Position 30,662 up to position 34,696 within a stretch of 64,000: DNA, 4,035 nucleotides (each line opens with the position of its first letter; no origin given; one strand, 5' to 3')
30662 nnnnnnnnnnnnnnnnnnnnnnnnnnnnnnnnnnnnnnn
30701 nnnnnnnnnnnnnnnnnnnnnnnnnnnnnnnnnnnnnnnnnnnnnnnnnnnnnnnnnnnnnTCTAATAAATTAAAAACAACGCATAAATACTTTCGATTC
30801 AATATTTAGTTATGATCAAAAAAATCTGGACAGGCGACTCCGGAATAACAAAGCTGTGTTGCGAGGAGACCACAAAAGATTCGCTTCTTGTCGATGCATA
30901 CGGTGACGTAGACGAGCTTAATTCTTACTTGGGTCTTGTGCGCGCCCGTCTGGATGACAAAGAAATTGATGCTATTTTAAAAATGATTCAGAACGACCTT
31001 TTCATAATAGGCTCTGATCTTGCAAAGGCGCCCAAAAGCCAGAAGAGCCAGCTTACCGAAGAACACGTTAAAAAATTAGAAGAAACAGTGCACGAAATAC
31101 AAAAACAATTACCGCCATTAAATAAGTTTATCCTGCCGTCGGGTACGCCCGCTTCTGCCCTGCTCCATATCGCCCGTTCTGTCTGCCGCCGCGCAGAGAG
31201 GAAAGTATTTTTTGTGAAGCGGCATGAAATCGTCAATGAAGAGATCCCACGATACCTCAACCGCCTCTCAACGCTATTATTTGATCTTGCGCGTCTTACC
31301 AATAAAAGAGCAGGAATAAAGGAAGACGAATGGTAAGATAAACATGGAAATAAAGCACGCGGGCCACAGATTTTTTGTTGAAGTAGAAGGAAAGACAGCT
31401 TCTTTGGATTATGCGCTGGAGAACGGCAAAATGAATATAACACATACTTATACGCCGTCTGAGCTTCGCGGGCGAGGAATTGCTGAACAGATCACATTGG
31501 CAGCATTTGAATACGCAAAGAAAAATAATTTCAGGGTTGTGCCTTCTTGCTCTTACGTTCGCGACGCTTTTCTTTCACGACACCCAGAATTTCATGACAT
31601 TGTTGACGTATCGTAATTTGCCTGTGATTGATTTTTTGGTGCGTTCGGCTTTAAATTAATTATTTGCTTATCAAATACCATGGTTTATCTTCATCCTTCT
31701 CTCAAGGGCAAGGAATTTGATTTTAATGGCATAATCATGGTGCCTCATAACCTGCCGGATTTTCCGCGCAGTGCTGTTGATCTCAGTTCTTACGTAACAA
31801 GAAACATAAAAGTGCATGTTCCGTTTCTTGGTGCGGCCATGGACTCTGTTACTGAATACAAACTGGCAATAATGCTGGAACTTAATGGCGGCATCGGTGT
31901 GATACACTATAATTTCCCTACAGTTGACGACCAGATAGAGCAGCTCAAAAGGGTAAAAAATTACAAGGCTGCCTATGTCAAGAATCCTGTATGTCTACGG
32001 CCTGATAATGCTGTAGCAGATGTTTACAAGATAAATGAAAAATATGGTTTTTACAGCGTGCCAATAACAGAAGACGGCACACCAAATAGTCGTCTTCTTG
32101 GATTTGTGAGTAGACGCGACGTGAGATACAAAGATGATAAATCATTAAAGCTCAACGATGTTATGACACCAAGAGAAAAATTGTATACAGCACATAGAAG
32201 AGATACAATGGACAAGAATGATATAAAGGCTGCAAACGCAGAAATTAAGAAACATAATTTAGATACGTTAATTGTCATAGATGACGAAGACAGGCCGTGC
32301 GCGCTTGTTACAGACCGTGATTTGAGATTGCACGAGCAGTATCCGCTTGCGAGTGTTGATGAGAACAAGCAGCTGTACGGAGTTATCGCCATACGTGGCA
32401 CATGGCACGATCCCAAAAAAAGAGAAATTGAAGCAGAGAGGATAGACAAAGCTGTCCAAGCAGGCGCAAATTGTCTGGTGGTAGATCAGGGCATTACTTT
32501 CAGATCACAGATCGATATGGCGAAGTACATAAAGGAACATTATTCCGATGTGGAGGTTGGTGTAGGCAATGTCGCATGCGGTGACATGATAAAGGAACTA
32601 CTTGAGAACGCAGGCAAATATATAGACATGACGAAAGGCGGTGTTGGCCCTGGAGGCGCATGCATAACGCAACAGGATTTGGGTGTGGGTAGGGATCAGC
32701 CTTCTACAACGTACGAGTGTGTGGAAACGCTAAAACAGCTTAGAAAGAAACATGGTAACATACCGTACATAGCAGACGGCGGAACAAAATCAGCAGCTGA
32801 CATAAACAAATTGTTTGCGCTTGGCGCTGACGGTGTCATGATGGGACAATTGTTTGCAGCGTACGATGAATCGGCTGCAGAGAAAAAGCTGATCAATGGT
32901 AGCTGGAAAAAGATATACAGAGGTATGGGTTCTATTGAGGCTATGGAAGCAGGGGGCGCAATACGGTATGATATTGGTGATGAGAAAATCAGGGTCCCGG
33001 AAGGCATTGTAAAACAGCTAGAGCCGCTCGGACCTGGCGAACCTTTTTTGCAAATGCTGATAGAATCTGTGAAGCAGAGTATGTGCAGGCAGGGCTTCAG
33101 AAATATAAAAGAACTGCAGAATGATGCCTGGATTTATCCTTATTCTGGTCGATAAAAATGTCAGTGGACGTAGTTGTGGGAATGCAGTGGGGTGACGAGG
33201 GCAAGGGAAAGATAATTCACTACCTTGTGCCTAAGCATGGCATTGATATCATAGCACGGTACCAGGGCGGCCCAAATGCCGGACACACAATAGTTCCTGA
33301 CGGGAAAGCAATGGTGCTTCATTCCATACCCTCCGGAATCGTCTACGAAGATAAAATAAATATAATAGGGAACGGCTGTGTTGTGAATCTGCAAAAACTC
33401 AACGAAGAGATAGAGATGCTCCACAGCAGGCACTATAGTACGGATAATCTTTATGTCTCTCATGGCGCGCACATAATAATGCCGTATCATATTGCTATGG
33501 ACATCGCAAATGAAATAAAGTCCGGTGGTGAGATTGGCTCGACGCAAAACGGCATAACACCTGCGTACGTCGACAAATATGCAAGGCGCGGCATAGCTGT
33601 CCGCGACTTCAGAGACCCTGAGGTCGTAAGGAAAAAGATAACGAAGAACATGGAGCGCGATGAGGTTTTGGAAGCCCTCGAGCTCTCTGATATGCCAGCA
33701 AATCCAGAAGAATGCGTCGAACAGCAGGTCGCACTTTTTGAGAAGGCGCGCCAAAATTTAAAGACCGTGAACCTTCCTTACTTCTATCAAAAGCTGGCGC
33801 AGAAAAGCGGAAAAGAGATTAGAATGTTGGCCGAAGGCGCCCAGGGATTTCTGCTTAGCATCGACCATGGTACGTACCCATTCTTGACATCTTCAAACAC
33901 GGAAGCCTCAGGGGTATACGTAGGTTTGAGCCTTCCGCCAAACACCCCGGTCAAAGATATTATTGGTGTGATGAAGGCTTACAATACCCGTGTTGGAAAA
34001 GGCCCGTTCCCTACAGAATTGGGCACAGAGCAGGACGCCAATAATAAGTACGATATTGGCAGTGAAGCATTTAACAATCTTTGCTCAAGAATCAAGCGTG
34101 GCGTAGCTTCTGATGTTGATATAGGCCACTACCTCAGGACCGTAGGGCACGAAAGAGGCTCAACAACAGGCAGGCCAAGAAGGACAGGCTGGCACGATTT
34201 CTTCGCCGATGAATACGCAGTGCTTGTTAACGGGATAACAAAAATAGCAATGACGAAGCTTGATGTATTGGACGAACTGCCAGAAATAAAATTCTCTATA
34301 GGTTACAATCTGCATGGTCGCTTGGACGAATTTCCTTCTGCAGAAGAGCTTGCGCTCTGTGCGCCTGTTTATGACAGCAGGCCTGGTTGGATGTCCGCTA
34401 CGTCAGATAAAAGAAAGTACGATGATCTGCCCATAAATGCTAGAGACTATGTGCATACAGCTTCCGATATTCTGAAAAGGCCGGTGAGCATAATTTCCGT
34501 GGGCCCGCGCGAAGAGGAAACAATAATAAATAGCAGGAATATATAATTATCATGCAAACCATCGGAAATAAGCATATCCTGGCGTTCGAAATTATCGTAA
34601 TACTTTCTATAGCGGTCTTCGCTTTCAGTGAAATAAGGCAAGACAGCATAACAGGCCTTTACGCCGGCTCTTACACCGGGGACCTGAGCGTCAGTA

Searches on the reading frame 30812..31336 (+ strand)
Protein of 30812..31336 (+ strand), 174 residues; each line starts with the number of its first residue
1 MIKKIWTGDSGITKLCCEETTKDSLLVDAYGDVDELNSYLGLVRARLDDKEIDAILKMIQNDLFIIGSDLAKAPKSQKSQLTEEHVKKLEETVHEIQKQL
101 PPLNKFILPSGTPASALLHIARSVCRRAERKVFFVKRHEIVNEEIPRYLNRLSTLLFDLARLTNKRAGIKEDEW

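Call 25: search_protein_families(library=pfam, proteins=[window:30812-31336:+], max_evalue=0.001)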
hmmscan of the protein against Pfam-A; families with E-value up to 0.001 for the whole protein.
window:30812-31336:+ (174 aa): 1 family
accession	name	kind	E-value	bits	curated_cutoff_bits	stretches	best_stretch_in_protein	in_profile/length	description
PF01923.23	Cob_adeno_trans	-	4.8e-51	173.6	24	1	7-162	5-170/171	Cobalamin adenosyltransferase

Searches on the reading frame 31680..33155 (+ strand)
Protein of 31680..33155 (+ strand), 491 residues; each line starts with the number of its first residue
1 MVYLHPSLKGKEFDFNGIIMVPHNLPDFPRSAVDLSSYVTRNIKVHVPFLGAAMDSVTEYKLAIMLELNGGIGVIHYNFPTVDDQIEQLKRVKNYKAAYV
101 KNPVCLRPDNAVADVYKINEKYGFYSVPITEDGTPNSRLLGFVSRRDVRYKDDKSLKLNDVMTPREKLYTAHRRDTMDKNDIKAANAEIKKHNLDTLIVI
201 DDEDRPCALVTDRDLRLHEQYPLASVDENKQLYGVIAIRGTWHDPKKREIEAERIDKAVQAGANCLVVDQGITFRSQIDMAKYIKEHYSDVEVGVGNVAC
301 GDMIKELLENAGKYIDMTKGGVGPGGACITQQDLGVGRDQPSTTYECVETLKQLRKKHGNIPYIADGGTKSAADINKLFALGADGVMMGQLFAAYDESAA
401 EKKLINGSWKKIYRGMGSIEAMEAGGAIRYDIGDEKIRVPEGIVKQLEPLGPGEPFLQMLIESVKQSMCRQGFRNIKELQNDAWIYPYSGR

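Call 25: search_protein_families(library=pfam, proteins=[window:31680-33155:+], max_evalue=0.001)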
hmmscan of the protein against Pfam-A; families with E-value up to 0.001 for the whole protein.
window:31680-33155:+ (491 aa): 5 families
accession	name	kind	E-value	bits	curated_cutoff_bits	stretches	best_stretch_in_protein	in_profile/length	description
PF00478.31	IMPDH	-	1.2e-75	255.1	25.6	1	14-484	3-330/345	IMP dehydrogenase / GMP reductase domain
PF00571.33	CBS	-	3.3e-09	37.4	24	0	101-149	7-52/57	CBS domain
PF03060.21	NMO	-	9.1e-07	29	28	1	347-402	181-235/331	Nitronate monooxygenase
PF01070.24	FMN_dh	-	1.1e-06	28.5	24.9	1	347-393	259-306/350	FMN-dependent dehydrogenase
PF00977.27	His_biosynth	-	1e-05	25.6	23.6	0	349-392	180-222/228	Histidine biosynthesis protein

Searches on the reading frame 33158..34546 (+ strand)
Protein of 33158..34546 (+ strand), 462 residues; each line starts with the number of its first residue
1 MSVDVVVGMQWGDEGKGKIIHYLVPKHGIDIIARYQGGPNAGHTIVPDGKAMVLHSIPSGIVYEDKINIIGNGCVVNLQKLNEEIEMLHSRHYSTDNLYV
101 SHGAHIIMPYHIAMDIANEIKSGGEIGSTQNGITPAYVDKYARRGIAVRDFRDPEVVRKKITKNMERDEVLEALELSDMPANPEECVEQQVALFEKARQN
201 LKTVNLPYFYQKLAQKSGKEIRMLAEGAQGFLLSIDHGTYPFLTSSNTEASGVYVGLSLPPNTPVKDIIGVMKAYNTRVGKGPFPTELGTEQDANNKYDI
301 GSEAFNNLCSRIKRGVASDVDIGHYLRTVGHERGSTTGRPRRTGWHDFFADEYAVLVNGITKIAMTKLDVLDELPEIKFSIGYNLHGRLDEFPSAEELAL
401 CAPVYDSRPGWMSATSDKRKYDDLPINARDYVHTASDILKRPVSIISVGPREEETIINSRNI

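Call 25: search_protein_families(library=pfam, proteins=[window:33158-34546:+], max_evalue=0.001)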
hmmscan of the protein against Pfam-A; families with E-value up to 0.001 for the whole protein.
window:33158-34546:+ (462 aa): 1 family
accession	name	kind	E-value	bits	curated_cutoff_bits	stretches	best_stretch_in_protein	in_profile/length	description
PF00709.27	Adenylsucc_synt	-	5.7e-138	460.6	27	1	5-456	1-416/416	Adenylosuccinate synthetase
